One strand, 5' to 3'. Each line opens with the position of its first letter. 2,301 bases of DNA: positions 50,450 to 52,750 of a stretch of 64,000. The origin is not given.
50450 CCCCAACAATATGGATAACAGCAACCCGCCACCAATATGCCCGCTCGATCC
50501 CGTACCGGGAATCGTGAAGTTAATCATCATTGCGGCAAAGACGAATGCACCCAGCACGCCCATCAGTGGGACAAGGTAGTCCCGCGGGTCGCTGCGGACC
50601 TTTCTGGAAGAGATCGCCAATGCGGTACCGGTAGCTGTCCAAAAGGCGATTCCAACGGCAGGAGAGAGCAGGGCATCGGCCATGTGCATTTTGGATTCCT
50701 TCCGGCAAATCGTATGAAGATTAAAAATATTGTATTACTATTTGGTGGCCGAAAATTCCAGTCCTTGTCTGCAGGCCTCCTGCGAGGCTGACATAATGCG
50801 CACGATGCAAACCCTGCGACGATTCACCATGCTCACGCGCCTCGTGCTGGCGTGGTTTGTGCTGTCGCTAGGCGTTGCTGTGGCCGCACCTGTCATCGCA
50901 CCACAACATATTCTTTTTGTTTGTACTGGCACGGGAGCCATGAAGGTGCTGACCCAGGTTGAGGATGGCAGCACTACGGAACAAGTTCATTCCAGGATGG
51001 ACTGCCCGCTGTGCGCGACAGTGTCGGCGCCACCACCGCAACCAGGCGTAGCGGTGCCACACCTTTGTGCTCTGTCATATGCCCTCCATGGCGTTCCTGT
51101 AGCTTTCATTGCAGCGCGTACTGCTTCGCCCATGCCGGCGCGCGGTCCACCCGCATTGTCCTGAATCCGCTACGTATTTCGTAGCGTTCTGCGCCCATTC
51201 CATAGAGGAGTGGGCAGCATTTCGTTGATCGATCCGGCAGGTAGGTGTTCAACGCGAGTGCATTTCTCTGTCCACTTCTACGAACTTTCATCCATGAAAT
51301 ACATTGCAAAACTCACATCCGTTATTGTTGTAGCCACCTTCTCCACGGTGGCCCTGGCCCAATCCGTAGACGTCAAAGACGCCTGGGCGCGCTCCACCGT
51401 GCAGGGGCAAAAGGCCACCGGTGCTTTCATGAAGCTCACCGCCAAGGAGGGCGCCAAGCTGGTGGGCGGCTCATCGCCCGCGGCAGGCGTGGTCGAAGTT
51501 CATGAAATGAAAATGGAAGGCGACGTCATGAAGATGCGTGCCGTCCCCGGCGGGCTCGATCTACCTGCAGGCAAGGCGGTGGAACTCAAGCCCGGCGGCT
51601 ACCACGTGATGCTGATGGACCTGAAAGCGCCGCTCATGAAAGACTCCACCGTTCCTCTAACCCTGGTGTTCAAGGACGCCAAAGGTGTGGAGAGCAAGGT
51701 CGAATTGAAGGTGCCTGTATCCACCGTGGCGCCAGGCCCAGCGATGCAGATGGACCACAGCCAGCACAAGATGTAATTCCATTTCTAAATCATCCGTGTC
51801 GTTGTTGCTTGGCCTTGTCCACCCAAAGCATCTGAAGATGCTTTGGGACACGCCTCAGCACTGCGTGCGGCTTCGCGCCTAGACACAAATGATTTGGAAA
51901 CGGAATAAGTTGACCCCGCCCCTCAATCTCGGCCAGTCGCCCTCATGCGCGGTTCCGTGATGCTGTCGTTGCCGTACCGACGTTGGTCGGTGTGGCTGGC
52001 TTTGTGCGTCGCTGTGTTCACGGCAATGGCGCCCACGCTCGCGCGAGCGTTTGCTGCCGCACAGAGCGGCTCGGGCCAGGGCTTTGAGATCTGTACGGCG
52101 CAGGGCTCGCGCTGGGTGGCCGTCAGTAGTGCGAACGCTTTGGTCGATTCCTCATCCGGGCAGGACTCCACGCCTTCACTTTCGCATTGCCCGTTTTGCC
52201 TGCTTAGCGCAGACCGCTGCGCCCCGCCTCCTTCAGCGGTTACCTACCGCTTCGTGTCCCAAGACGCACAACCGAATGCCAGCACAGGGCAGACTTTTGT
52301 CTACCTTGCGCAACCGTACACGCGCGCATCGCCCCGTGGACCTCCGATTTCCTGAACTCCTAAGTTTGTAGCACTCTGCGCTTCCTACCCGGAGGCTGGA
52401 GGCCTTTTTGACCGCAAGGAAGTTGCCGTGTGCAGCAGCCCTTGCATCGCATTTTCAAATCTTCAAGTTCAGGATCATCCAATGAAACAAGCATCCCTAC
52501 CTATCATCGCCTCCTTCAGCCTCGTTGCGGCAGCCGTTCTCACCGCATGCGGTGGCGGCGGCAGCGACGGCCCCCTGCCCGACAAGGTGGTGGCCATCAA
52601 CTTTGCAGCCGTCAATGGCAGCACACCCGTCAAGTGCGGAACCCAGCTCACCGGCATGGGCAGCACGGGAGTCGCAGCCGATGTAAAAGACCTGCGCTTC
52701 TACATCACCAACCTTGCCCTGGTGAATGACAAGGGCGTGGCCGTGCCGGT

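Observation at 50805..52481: Two serial CruR-like ribosome-arrest leaders, each gating a different copper gene set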

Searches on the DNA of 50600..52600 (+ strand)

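Call 37: search_rna_families(source=window, start=50600, end=52600, threshold=evalue, max_evalue=1)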
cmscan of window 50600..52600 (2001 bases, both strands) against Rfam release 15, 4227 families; matches with E-value up to 1: 0.
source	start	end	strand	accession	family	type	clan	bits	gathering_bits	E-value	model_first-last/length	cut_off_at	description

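Call 50: build_rna_model(alignment_id=A3, structure=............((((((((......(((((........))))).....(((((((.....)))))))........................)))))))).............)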
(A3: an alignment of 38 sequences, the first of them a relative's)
Model R1 built from alignment A3 (38 sequences, 113 columns); structure: as given.
model positions 101; base pairs 20; branch points 1; effective number of sequences 10.82; information 0.59 bits per position. Calibrated on 0.2 Mb of random sequence (short: E-values are rough).
structure used (alignment columns):
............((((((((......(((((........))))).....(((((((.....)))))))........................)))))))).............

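Call 51: search_with_rna_model(model_id=R1, source=window, max_evalue=10, show_alignments=4)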
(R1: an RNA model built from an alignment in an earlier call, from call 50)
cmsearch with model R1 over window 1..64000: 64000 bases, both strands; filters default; matches with E-value up to 10: 10.
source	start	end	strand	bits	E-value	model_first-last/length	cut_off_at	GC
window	52336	52433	+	40.7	3.6e-08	1-101/101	no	0.56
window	11675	11737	-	36.4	4.6e-07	21-83/101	no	0.43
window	36805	36873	-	30.9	1.2e-05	19-85/101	no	0.42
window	17759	17831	+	29.8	2.1e-05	17-87/101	no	0.47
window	33543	33626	-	28.6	4.3e-05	1-101/101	no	0.58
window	54632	54731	+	25.2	0.00031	1-101/101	no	0.46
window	51145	51250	+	19.3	0.01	1-101/101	no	0.55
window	7482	7552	-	18.5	0.016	18-86/101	no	0.49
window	46130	46204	+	17.6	0.027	17-87/101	no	0.45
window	13221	13266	+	14.6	0.15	21-66/101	no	0.67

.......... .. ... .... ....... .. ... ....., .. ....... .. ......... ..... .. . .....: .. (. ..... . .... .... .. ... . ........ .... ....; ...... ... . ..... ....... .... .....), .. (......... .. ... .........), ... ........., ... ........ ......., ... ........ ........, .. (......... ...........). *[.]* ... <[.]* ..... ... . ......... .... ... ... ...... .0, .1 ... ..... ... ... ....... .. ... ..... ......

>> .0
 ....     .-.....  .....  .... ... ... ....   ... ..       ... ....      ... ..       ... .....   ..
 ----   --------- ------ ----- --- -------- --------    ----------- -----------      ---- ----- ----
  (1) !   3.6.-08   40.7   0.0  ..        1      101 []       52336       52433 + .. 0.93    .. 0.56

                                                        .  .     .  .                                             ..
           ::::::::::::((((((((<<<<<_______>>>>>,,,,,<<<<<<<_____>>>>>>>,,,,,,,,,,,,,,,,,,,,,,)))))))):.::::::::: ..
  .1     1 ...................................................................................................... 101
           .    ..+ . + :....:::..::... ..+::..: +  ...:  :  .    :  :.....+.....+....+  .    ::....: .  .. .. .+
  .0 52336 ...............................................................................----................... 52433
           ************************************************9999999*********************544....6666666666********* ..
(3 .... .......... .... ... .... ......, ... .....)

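Call 74: search_with_rna_model(model_id=R1, sources=[window, L001, L002, L003, L004, L007, L009, L010, L012, L013, L015, L016, L017, L018, L020, L021, L022, L023, L024, L025, L026, L027, L028, L029, L030, L031, L032, L033, L034, L035, L036, L037, L038, L039, L040, L041, L042, L043, L044, L045, L046, L047, L048, L049, L050, L051, L052, L053, L054, L055, L057, L058, L060, L061, L063, L065, L067, L068, L069, L070, L071, L072, L073, L074, L075, L077, L079, L083, L086, L087, L090, L091, L094, L098, L100, L102, L104, L110, L112, L113, L116, L117, L118, L119, L120, L121, L126, L127, L129, L131, L132, L135, L137, L141, L143, L144, L147, L149, L151, L153], max_evalue=0.0001, make_alignment=true)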
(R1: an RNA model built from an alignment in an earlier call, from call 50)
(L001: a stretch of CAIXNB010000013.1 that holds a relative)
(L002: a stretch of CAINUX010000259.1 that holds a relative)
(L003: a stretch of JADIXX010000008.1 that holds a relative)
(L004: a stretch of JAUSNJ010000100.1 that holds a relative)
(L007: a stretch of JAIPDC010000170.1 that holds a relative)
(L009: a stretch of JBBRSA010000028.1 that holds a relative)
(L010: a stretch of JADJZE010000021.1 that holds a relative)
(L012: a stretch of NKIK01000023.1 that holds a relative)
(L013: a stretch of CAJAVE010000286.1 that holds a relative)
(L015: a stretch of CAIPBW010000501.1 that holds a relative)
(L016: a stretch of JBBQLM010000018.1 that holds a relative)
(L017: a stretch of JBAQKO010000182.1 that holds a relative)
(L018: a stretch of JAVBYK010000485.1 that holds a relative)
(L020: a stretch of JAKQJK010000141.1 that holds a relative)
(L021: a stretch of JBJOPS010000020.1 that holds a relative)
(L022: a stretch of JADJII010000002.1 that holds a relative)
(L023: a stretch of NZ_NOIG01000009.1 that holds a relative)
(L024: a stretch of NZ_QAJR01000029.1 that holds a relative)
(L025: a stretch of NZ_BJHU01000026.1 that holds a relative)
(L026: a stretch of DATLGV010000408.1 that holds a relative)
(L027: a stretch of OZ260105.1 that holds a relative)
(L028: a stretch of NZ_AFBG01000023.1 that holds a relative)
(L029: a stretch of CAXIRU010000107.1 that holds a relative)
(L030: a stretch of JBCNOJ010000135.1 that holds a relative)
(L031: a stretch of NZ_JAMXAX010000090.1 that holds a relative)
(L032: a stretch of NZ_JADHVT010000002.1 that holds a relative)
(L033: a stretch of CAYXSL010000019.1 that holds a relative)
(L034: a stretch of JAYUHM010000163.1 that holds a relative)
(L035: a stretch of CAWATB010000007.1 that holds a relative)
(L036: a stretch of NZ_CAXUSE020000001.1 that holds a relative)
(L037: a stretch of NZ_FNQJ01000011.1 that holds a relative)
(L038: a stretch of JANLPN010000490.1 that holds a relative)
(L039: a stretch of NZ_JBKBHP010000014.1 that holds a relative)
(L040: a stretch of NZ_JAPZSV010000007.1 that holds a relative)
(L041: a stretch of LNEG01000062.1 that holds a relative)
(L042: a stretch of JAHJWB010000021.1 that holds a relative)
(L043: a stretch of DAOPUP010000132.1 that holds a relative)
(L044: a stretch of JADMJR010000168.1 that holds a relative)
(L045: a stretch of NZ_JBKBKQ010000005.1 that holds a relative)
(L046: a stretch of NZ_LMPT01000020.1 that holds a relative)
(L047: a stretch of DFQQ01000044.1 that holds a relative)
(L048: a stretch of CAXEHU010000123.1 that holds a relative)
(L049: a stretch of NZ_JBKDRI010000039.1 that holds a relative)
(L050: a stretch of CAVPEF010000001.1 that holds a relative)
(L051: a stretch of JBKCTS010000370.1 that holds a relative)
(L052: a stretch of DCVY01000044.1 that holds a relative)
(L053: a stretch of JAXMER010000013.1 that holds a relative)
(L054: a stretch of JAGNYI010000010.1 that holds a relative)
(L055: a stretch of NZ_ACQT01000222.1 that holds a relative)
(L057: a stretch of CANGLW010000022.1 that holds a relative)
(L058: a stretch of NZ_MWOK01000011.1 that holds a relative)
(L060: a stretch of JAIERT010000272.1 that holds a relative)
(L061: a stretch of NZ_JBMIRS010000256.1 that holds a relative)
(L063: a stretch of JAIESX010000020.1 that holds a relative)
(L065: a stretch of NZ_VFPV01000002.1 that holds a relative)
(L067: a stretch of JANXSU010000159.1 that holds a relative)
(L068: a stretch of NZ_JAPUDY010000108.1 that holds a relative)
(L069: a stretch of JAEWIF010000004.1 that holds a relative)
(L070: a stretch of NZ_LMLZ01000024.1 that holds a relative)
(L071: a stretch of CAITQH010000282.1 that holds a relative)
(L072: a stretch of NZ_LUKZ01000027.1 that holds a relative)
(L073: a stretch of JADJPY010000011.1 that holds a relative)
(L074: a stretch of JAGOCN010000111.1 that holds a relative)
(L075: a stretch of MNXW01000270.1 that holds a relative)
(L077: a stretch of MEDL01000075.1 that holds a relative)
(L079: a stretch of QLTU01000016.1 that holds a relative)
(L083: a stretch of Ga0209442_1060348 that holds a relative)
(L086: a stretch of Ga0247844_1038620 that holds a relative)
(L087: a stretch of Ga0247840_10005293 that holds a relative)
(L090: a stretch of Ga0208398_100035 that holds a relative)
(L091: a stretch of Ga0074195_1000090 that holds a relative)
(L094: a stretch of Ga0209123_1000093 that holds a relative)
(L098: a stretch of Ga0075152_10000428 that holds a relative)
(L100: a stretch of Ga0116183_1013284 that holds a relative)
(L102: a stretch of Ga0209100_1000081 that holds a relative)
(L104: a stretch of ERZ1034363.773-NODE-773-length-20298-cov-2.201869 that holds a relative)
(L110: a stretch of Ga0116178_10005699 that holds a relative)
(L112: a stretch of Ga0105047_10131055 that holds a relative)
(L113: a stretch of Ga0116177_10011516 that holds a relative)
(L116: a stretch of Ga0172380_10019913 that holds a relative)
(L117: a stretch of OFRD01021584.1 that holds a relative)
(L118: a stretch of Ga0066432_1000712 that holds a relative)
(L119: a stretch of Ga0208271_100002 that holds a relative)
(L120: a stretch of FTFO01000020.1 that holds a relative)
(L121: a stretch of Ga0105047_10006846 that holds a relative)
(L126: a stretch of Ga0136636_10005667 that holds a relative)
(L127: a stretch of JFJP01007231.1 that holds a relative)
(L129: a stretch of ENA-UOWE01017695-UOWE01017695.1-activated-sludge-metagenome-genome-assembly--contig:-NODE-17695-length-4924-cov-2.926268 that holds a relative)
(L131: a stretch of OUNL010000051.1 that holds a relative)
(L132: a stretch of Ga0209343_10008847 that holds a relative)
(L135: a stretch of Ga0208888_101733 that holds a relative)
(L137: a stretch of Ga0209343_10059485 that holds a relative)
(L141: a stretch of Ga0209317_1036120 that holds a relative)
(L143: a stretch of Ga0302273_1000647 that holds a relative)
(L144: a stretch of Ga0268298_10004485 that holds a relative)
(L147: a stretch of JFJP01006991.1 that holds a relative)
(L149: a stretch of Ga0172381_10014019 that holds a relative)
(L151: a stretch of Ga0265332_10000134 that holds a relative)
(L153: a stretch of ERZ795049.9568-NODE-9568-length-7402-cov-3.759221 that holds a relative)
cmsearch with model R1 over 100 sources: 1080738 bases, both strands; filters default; matches with E-value up to 0.0001: 107.
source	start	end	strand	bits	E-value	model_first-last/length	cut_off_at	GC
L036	7347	7449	+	103.3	9e-23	1-101/101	no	0.51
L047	7338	7444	+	103.2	9.2e-23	1-101/101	no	0.47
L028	7347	7452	+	102.4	1.5e-22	1-101/101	no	0.48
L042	7338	7443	+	102.3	1.6e-22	1-101/101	no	0.51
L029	6796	6901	+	100.2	5.4e-22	1-101/101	no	0.49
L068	7341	7446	+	100.1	5.6e-22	1-101/101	no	0.49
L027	7338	7443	+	98.9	1.1e-21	1-101/101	no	0.48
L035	3564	3669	+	98.8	1.2e-21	1-101/101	no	0.47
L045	7347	7452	+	98.2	1.8e-21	1-101/101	no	0.54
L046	7341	7445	+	97.9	2.1e-21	1-101/101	no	0.5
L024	7338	7443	+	97.2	3e-21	1-101/101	no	0.57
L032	7347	7452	+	97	3.5e-21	1-101/101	no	0.49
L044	7341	7446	+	95.5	8.5e-21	1-101/101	no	0.5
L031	7347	7452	+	95.2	9.8e-21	1-101/101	no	0.47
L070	7341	7445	+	94.8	1.2e-20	1-101/101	no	0.52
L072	7341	7446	+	94.5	1.5e-20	1-101/101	no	0.54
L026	5664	5769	+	94.1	1.8e-20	1-101/101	no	0.51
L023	7341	7446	+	94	1.9e-20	1-101/101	no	0.5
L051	494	599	+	91.9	6.6e-20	1-101/101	no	0.48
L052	1406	1508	+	91.6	8.2e-20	1-101/101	no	0.49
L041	6312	6417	+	90.4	1.6e-19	1-101/101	no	0.52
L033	5891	5999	+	89.6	2.7e-19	1-101/101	no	0.55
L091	4398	4498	+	88.2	5.8e-19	1-101/101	no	0.47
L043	1934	2038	+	87.7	7.6e-19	1-101/101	no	0.49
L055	1784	1886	+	87.7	7.8e-19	1-101/101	no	0.5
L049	7344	7449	+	87.3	9.7e-19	1-101/101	no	0.53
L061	7338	7444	+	86.2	1.8e-18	1-101/101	no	0.51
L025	7341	7448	+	84.8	4.3e-18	1-101/101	no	0.55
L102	3143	3246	+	83.9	7.3e-18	1-101/101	no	0.5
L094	4398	4498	+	80.7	4.7e-17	1-101/101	no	0.49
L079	7338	7442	+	78.5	1.7e-16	1-101/101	no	0.47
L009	7350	7451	+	75.8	8e-16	1-101/101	no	0.48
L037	7338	7441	+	75.8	8e-16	1-101/101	no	0.5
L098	2318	2422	+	75.1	1.2e-15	1-101/101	no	0.5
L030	6865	6969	+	75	1.3e-15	1-101/101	no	0.51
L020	3017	3121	+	73.7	2.8e-15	1-101/101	no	0.5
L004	7344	7447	+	73.6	2.9e-15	1-101/101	no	0.54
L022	7350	7454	+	73.1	3.9e-15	1-101/101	no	0.52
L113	322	426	+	73.1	3.9e-15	1-101/101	no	0.52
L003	7347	7449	+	71.9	8e-15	1-101/101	no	0.5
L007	7431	7534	+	71.5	9.7e-15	1-101/101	no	0.51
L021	7338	7442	+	70.2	2.1e-14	1-101/101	no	0.51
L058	7341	7446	+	69.3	3.6e-14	1-101/101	no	0.49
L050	7341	7446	+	66.2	2.2e-13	1-101/101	no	0.49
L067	7338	7441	+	66.2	2.2e-13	1-101/101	no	0.51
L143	1270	1366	+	65.6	3e-13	1-101/101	no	0.59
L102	4419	4524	+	65.4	3.5e-13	1-101/101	no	0.47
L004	12527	12630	+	64.4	6.1e-13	1-101/101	no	0.49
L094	3250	3348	+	63.6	9.7e-13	1-101/101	no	0.47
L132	4341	4442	+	63.5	1e-12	1-101/101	no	0.5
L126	569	668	+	63.3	1.2e-12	1-101/101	no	0.43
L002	12523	12626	+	63.2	1.3e-12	1-101/101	no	0.51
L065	7338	7442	+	63.2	1.3e-12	1-101/101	no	0.48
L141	1226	1327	+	62.4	2e-12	1-101/101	no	0.49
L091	3271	3364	+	61.7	3e-12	1-101/101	no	0.47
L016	12529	12632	+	61.5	3.5e-12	1-101/101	no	0.49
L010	7350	7451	+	61.4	3.5e-12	1-101/101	no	0.54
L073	7338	7439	+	60.5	6.2e-12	1-101/101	no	0.55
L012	7341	7437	+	56.7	5.5e-11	1-101/101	no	0.48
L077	2039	2147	+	54.6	1.9e-10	1-101/101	no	0.55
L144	2680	2781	+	53.8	3e-10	1-101/101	no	0.51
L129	4163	4262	+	53.5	3.6e-10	1-101/101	no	0.48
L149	3757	3856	+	51.1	1.5e-09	1-101/101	no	0.46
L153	1225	1323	+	50.8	1.7e-09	1-101/101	no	0.53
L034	5917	6024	+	50.7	1.9e-09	1-101/101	no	0.47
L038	7338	7436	+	49.8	3.1e-09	1-101/101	no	0.56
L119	2847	2953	+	48.9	5.1e-09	1-101/101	no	0.57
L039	7347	7445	+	48.3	7.6e-09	1-101/101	no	0.68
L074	3483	3586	+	48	8.7e-09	1-101/101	no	0.51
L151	965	1071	+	47.5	1.2e-08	1-101/101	no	0.49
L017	2215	2320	+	47.4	1.3e-08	1-101/101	no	0.58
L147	1116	1216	+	46.5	2.1e-08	1-101/101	no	0.48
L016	7426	7523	+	44.1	8.7e-08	1-101/101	no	0.52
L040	7347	7446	+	43.8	1e-07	1-101/101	no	0.66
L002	7379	7476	+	42.8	1.8e-07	1-101/101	no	0.48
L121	3250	3361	+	42.7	1.9e-07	1-101/101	no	0.54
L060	2158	2256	+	42.5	2.2e-07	1-101/101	no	0.72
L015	5250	5351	+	42.5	2.2e-07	1-101/101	no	0.58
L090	4410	4510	+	41.8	3.2e-07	1-101/101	no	0.59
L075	2558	2656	+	41.8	3.3e-07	1-101/101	no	0.48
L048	7347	7445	+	41.7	3.5e-07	1-101/101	no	0.7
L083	871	969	+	41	5.2e-07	1-101/101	no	0.48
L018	6203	6303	+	41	5.4e-07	1-101/101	no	0.49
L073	12560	12657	+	40.5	6.9e-07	1-101/101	no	0.56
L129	3044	3143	+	40.5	7e-07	1-101/101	no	0.43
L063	7347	7446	+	38.8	1.9e-06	1-101/101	no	0.69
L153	2463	2561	+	38.4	2.4e-06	1-101/101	no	0.48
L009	10559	10663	+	38.1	2.9e-06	1-101/101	no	0.45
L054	7338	7438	+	38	3e-06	1-101/101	no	0.52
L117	497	605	+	37.8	3.4e-06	1-101/101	no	0.58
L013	7341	7430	+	36.7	6.5e-06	1-101/101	no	0.51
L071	5782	5884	+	36.5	7.4e-06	1-101/101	no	0.46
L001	8405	8503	+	36.3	7.9e-06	1-101/101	no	0.55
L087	3538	3593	-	36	9.6e-06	21-76/101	no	0.54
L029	9384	9439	+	35.8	1.1e-05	21-76/101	no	0.43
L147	2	66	+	35.8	1.1e-05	20-84/101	no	0.46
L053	7384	7480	+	35.5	1.3e-05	1-101/101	no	0.51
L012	13857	13938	-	35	1.7e-05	1-101/101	no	0.45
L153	1369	1474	+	34.4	2.5e-05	1-101/101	no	0.47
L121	322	414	+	33.5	4.1e-05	1-101/101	no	0.49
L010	11938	11994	+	33.4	4.5e-05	21-77/101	no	0.51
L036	9895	9948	+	33.4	4.5e-05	21-74/101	no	0.44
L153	5386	5482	+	33.3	4.8e-05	1-101/101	no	0.44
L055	4224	4276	+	32.3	8.6e-05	21-73/101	no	0.38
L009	12006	12061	-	32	9.7e-05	21-76/101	no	0.52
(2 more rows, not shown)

Alignment A4: 107 matches aligned to the model, 128 columns, each read 5' to 3' on its own strand. Consensus structure (alignment columns), stored with it:
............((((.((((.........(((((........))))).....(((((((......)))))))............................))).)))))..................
